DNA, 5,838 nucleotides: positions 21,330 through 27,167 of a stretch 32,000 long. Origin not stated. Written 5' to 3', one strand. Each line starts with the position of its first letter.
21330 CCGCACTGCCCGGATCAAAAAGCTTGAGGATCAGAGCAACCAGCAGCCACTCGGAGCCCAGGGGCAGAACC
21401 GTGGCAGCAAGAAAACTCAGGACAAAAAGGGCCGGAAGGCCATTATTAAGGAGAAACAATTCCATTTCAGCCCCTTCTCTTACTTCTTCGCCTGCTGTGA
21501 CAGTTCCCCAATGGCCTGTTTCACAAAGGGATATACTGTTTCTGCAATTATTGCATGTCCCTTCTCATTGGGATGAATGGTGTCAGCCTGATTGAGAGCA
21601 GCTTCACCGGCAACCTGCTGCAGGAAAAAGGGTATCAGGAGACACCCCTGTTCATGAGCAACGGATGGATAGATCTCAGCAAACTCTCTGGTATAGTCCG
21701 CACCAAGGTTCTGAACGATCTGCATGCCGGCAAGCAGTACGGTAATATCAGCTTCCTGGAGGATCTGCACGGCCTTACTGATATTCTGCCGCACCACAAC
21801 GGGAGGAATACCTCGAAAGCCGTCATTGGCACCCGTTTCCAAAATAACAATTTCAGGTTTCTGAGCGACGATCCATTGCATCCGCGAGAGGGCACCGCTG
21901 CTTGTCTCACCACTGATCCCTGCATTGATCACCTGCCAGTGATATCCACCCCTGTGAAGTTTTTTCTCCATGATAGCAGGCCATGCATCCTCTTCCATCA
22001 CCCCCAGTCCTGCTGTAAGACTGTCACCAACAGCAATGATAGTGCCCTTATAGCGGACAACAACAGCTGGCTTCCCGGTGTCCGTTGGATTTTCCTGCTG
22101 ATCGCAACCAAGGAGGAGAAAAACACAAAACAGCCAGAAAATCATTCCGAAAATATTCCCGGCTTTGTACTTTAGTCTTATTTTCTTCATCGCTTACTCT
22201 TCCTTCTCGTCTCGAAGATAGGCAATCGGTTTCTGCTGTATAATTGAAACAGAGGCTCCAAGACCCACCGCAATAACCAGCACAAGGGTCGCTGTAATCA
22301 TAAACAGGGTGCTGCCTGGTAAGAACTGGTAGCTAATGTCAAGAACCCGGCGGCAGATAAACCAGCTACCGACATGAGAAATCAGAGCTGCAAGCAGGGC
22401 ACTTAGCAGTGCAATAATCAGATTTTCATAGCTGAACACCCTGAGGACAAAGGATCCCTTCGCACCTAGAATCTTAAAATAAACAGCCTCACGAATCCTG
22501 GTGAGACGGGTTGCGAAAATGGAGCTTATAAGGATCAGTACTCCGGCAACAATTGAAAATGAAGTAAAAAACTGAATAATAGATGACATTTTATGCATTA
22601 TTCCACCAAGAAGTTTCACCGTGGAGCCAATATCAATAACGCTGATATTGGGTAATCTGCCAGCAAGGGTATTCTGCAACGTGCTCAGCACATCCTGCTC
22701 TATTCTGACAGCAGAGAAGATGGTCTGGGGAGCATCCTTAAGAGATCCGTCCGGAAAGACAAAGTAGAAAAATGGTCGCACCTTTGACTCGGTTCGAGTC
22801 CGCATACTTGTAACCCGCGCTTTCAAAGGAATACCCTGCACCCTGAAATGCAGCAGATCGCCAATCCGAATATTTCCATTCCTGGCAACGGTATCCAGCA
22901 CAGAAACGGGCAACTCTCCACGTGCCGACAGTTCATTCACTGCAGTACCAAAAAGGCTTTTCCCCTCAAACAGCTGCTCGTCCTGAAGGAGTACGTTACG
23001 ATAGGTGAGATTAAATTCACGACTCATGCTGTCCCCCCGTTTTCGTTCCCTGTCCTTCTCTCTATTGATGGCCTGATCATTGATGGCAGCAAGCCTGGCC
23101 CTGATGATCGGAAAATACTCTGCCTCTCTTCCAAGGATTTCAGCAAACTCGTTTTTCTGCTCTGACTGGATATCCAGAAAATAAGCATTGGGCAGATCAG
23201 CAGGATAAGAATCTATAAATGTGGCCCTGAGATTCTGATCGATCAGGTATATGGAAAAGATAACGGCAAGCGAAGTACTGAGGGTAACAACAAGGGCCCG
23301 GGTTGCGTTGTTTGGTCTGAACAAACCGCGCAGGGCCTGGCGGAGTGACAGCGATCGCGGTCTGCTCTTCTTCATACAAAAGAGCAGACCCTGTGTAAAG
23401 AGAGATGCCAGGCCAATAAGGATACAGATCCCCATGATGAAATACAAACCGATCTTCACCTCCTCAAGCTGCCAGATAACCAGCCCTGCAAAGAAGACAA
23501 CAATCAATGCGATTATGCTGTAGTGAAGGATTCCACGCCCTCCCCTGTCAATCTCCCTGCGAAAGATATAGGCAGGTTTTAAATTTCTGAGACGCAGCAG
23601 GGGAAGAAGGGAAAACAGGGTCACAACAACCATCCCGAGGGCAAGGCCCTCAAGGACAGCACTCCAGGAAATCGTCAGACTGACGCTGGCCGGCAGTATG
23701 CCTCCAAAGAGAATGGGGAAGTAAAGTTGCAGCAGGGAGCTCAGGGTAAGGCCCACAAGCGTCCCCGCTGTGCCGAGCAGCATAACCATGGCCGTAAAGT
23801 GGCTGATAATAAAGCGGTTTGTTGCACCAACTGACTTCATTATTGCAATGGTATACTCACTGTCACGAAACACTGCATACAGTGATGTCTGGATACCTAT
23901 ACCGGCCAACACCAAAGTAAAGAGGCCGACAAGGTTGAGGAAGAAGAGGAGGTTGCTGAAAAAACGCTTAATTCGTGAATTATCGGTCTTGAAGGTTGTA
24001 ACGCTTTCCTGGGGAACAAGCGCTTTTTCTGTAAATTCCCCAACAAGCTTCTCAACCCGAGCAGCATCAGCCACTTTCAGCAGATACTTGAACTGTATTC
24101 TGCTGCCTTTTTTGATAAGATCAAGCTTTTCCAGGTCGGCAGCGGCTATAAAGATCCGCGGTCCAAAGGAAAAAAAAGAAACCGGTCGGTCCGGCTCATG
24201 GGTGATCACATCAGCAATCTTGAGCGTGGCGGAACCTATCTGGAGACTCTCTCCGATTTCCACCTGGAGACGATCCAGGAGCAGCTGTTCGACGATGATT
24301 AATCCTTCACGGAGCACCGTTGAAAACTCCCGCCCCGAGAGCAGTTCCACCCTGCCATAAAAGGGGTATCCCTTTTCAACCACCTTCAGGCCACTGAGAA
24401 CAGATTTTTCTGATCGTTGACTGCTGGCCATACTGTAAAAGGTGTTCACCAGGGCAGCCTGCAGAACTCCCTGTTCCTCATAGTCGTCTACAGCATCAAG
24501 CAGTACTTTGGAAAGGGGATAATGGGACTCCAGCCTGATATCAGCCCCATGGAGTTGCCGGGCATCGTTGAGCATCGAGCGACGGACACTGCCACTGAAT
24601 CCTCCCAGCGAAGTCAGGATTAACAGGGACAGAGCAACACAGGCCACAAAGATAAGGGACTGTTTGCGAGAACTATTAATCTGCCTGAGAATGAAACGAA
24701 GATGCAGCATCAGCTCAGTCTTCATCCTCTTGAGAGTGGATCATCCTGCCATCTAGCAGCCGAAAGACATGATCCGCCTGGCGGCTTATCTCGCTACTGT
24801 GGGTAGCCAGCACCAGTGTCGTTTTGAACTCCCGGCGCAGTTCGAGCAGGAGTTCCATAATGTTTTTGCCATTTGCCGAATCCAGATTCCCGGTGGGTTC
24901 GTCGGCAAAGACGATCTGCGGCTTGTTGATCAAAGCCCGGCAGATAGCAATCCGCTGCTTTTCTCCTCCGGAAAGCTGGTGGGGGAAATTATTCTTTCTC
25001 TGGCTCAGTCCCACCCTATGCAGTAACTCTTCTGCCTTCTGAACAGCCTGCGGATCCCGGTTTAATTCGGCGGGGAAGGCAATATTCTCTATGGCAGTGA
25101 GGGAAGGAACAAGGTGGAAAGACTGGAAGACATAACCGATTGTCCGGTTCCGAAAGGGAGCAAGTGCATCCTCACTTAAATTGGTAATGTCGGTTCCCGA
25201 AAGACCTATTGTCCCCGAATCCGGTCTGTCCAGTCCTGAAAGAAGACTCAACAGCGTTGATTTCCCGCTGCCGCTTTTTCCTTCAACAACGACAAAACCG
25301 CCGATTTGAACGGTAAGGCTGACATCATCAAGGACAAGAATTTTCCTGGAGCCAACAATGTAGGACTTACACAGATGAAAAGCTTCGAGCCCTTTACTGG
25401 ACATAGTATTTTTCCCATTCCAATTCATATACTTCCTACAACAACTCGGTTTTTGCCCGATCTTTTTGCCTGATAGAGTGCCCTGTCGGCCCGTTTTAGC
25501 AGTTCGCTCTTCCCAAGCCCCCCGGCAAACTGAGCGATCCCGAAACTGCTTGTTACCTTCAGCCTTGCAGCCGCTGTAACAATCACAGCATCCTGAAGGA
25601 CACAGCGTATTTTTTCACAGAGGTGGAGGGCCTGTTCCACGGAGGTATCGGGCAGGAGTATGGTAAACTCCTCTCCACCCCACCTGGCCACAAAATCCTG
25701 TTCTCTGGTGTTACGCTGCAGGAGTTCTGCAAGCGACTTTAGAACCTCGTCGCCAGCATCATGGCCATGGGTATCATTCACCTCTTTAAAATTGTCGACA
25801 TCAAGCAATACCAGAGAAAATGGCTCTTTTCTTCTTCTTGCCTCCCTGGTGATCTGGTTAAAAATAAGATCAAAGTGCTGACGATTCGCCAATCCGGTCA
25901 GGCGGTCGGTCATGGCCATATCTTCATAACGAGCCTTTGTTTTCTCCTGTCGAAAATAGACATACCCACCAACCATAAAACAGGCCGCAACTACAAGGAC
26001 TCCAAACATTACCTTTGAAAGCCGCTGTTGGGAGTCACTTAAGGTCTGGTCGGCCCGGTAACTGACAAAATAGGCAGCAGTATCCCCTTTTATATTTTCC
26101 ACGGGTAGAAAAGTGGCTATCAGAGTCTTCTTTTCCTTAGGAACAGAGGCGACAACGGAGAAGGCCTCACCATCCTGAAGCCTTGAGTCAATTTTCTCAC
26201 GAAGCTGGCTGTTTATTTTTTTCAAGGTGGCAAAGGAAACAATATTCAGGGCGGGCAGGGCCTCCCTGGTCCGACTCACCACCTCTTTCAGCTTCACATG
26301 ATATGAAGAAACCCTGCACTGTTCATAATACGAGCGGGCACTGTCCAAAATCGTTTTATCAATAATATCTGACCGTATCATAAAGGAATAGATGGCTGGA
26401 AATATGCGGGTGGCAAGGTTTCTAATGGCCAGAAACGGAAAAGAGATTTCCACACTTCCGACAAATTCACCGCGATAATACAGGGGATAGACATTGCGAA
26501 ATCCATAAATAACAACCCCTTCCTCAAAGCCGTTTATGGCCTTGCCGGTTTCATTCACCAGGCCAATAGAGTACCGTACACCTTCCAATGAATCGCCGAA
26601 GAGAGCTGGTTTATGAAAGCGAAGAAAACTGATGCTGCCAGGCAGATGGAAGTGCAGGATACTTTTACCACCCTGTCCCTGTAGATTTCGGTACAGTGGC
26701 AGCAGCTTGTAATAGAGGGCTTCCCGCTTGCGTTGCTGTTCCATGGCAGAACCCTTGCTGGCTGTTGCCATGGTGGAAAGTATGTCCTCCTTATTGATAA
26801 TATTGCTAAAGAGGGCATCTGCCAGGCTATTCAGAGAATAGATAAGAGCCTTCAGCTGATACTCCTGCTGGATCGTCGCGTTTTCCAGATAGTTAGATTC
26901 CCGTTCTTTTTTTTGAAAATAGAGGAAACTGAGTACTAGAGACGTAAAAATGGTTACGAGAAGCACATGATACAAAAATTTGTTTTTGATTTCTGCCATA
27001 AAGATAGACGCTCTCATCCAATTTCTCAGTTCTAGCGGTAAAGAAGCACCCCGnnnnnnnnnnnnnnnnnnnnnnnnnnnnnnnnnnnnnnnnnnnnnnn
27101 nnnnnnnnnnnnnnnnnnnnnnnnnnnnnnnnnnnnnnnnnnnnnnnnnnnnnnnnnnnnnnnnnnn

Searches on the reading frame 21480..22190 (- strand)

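Call 62: search_protein_families(library=pfam, proteins=[window:21480-22190:-], max_evalue=0.001)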
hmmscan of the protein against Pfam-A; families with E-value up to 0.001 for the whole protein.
window:21480-22190:- (236 aa): 3 families
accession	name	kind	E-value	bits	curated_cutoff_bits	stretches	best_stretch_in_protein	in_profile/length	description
PF13472.12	Lipase_GDSL_2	-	5.2e-28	99.2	32.9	1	53-214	1-178/178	GDSL-like Lipase/Acylhydrolase family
PF00657.28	Lipase_GDSL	-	2.5e-16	60.9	23.6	1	51-218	1-207/208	GDSL-like Lipase/Acylhydrolase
PF25182.1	NonGDSL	-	4e-08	33.3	80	1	50-162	29-145/220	Non-GDSL lipase-like family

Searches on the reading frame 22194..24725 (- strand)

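Call 62: search_protein_families(library=pfam, proteins=[window:22194-24725:-], max_evalue=0.001)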
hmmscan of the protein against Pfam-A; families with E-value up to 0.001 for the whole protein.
window:22194-24725:- (843 aa): 2 families
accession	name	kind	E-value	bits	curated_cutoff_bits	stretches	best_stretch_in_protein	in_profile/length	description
PF02687.27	FtsX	-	2.2e-17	63.7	25.5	2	265-384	2-120/120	FtsX-like permease C-terminal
PF12704.14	MacB_PCD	-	1.8e-05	25.6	27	1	23-232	1-205/207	MacB-like periplasmic core domain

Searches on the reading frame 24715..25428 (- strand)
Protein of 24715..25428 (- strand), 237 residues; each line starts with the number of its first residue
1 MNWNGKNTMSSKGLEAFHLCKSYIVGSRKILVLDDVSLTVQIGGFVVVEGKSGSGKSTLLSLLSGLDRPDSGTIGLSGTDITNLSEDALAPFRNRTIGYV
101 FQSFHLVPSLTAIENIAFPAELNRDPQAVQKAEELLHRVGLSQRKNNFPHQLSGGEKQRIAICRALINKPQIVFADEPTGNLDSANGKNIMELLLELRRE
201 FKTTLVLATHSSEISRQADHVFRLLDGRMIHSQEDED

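Call 62: search_protein_families(library=pfam, proteins=[window:24715-25428:-], max_evalue=0.001)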
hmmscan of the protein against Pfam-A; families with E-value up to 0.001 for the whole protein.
window:24715-25428:- (237 aa): 3 families
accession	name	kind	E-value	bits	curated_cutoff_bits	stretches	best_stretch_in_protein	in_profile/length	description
PF00005.33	ABC_tran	-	7.3e-35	121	25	1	33-179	1-136/137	ABC transporter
PF13304.12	AAA_21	-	8.6e-07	29.7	27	0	149-214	235-302/304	AAA domain, putative AbiEii toxin, Type IV TA system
PF02463.25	SMC_N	-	2.1e-05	24.5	40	0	121-225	112-212/220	RecF/RecN/SMC N terminal domain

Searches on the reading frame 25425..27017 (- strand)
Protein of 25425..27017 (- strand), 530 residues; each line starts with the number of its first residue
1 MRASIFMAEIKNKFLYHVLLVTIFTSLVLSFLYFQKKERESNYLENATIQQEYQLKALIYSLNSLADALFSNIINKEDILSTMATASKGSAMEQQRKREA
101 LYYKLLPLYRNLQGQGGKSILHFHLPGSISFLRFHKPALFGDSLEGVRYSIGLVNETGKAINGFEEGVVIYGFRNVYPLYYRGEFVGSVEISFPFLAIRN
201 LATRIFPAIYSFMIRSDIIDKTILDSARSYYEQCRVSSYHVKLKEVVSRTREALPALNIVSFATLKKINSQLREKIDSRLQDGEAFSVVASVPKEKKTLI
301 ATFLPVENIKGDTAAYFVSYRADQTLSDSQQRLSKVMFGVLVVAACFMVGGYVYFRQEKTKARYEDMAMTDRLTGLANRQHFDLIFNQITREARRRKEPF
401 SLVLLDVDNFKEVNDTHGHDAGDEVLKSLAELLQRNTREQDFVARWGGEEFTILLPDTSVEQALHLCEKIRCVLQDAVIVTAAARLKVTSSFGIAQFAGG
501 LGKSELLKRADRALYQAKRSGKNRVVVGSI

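Call 62: search_protein_families(library=pfam, proteins=[window:25425-27017:-], max_evalue=0.001)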
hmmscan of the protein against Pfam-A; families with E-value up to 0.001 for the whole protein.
window:25425-27017:- (530 aa): 2 families
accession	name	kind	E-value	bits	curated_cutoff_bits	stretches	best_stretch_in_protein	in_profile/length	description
PF00990.26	GGDEF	-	4.1e-47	160.4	23.8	1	368-524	1-161/161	Diguanylate cyclase, GGDEF domain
PF14827.12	dCache_3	-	1.3e-08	35.1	25.7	1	86-195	34-144/239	Double sensory domain of two-component sensor kinase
